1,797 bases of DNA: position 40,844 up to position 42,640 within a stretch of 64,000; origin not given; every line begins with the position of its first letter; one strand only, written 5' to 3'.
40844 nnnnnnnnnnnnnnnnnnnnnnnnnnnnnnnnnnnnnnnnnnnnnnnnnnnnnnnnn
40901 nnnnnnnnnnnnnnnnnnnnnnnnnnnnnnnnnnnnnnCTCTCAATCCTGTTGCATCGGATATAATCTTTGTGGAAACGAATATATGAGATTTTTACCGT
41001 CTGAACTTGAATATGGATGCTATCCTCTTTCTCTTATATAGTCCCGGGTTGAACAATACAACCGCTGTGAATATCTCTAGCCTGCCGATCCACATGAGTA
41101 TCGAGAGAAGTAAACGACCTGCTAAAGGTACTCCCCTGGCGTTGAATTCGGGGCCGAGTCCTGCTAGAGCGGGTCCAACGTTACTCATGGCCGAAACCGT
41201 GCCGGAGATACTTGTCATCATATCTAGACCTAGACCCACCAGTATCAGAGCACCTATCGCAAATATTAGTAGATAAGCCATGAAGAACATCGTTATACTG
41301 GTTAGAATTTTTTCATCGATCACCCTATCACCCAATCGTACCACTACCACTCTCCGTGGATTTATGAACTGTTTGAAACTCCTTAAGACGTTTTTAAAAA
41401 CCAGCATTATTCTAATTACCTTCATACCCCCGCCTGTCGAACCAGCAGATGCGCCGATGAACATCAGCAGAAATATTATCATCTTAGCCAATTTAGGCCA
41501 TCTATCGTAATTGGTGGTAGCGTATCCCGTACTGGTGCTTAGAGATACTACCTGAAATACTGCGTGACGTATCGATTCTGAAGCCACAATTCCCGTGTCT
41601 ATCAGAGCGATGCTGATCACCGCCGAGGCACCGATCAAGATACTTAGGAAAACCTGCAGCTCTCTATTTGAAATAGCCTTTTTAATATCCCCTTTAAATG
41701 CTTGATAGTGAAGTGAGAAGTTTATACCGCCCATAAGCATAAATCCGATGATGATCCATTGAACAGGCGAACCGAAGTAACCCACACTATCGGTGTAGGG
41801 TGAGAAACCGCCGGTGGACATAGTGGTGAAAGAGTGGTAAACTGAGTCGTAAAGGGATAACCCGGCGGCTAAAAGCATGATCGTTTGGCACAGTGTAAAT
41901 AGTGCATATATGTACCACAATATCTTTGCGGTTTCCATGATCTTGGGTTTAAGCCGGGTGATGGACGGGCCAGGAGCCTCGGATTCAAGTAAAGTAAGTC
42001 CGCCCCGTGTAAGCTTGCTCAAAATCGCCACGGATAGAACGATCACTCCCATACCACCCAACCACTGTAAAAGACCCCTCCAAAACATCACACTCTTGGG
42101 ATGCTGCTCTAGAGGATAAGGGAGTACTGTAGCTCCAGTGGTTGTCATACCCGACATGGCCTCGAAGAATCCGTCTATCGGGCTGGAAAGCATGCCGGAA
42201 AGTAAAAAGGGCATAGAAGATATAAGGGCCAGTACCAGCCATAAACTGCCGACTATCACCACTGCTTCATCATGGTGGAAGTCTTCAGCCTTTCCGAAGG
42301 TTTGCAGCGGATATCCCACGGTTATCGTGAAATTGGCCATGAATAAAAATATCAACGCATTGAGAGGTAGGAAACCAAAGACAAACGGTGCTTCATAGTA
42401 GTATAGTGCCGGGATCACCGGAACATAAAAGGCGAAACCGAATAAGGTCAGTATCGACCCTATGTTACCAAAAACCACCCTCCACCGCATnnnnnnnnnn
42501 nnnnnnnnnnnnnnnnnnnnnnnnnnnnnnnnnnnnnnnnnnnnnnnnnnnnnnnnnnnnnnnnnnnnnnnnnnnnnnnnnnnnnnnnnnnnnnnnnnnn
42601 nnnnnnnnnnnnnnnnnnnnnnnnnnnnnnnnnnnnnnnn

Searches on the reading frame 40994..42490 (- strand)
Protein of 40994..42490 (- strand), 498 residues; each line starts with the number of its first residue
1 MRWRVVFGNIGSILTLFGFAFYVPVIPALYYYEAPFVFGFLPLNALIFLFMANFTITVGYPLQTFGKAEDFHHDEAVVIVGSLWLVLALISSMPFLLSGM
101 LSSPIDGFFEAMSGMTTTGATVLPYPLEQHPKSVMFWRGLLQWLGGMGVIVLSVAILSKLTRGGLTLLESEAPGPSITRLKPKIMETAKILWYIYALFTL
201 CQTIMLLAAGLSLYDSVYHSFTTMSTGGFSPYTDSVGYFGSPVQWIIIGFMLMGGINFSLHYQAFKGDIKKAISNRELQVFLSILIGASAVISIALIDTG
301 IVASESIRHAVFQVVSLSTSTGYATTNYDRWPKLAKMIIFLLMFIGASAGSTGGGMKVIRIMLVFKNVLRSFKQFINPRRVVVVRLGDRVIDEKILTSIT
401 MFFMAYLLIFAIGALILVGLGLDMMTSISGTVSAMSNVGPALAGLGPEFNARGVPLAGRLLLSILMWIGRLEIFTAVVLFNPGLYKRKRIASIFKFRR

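Call 27: search_protein_families(library=pfam, proteins=[window:40994-42490:-], max_evalue=0.00001)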
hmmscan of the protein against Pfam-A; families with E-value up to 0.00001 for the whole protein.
window:40994-42490:- (498 aa): 1 family
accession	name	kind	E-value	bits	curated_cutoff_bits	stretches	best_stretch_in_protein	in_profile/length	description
PF02386.22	TrkH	-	3e-61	207.9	27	1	51-481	9-491/502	Cation transport protein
